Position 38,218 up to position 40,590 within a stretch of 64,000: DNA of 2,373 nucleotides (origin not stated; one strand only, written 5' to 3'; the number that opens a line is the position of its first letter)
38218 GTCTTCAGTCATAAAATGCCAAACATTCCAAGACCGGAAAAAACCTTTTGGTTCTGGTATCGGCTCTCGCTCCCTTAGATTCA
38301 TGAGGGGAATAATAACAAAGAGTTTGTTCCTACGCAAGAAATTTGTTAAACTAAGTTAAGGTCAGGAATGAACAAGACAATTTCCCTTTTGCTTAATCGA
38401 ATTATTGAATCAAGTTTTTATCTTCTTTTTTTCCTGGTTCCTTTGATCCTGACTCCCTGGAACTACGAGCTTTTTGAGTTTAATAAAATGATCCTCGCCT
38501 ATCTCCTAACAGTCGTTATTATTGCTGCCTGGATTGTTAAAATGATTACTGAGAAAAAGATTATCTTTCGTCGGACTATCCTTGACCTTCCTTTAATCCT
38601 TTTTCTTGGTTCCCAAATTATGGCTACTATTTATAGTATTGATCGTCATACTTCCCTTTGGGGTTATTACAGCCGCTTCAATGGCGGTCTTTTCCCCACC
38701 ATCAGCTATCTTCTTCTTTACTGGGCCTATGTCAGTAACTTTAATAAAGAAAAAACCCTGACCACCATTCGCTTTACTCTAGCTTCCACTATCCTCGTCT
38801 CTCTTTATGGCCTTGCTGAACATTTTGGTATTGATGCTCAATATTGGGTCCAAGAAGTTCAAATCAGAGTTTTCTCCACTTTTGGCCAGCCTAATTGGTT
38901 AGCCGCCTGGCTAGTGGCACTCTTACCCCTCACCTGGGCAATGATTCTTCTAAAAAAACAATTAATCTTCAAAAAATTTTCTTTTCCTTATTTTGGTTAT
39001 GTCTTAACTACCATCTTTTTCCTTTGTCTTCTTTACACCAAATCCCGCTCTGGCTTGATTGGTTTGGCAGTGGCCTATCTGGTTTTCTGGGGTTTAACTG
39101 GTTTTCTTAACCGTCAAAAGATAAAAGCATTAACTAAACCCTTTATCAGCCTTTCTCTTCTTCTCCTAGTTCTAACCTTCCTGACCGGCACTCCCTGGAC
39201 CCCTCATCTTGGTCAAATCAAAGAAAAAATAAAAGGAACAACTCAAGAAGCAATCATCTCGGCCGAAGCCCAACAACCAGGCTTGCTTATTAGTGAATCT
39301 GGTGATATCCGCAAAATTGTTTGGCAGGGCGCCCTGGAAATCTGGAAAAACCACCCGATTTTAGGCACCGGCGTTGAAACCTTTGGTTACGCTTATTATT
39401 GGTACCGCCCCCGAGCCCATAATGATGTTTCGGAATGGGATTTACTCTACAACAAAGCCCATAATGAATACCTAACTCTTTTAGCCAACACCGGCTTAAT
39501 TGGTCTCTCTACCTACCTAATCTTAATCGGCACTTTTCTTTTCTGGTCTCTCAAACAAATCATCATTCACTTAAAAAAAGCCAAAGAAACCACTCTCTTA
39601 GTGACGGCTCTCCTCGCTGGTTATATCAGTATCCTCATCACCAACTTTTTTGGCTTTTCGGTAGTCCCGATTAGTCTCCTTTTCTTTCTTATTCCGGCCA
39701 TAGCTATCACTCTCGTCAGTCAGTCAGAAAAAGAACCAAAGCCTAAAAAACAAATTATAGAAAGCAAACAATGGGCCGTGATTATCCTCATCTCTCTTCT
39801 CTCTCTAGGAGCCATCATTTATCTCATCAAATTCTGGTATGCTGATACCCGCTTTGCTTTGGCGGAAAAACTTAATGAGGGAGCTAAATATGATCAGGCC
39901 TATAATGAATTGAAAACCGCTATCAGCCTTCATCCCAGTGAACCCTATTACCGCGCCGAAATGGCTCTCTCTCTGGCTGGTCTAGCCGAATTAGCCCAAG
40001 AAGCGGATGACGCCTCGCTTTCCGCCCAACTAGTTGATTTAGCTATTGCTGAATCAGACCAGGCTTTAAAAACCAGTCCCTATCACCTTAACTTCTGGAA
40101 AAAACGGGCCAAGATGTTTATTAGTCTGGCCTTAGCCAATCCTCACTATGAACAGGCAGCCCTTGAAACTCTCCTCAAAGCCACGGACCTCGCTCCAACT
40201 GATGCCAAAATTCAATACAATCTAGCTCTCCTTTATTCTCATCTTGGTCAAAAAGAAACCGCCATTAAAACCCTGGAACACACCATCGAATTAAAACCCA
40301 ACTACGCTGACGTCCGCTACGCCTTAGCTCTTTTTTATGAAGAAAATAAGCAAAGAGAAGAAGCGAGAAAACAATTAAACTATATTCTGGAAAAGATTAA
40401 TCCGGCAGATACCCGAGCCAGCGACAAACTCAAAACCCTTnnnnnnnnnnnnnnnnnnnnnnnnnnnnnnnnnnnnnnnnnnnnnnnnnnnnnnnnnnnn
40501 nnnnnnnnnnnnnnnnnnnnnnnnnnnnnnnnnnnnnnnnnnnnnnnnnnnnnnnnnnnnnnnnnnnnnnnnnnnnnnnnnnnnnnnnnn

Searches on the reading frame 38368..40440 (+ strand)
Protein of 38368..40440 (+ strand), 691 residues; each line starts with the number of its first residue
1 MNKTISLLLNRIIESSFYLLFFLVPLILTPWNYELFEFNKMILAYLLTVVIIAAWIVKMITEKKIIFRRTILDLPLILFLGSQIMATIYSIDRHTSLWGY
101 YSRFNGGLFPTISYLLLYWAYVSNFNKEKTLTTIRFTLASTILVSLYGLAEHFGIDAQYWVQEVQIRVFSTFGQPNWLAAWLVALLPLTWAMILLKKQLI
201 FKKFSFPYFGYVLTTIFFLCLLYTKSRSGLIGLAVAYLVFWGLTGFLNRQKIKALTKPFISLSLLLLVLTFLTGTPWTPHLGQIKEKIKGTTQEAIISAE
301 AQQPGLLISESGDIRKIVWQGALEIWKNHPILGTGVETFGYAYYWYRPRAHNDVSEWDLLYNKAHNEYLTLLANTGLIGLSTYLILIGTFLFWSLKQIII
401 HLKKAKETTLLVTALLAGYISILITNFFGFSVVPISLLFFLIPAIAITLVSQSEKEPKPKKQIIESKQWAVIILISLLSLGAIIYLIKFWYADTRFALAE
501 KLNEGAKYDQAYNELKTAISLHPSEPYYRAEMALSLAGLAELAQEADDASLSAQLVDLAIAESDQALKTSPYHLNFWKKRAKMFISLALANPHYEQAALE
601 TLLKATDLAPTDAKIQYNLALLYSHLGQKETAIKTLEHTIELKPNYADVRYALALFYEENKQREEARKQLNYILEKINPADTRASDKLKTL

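Call 29: search_protein_families(library=pfam, proteins=[window:38368-40440:+], max_evalue=0.001)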
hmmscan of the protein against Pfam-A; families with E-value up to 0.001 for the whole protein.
window:38368-40440:+ (691 aa): 14 families
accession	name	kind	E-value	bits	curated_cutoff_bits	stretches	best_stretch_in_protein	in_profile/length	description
PF04932.20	Wzy_C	-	4.7e-18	65.9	31.7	1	216-383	5-148/149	O-Antigen ligase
PF13431.12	TPR_17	-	2.5e-11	43.4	24.4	1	602-633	2-33/34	Tetratricopeptide repeat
PF13414.12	TPR_11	-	7.9e-11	41.9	26.8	1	626-660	7-41/42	TPR repeat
PF14559.12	TPR_19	-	1.1e-08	35.7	25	1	631-676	9-54/68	Tetratricopeptide repeat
PF13181.12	TPR_8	-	1.7e-07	31.3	25.7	1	613-646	1-34/34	Tetratricopeptide repeat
PF13371.12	TPR_9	-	1.9e-06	28.3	35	1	596-654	12-70/73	Tetratricopeptide repeat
PF24575.1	TPR_Slam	-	2.8e-06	28.1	35.2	1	615-670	49-104/104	Surface lipoprotein assembly modifier, N-terminal TPR repeats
PF13428.12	TPR_14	-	4.8e-06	27.2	23.5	0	615-654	3-42/44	Tetratricopeptide repeat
PF14561.12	TPR_20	-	2.9e-05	24.7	25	1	596-685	5-79/90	Tetratricopeptide repeat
PF13174.12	TPR_6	-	4.3e-05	24.3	26.3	0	616-641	3-28/33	Tetratricopeptide repeat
PF07719.23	TPR_2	-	4.5e-05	23.7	27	0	613-646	1-34/34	Tetratricopeptide repeat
PF00515.34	TPR_1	-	0.00011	22.2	27.8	1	613-646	1-34/34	Tetratricopeptide repeat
PF13432.12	TPR_16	-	0.0008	20.2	32.7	0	617-679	1-62/65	Tetratricopeptide repeat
PF23914.1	TPR_CcmH_CycH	-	0.00099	19.4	42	0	595-683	66-157/158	Cytochrome c-type biogenesis protein H TPR domain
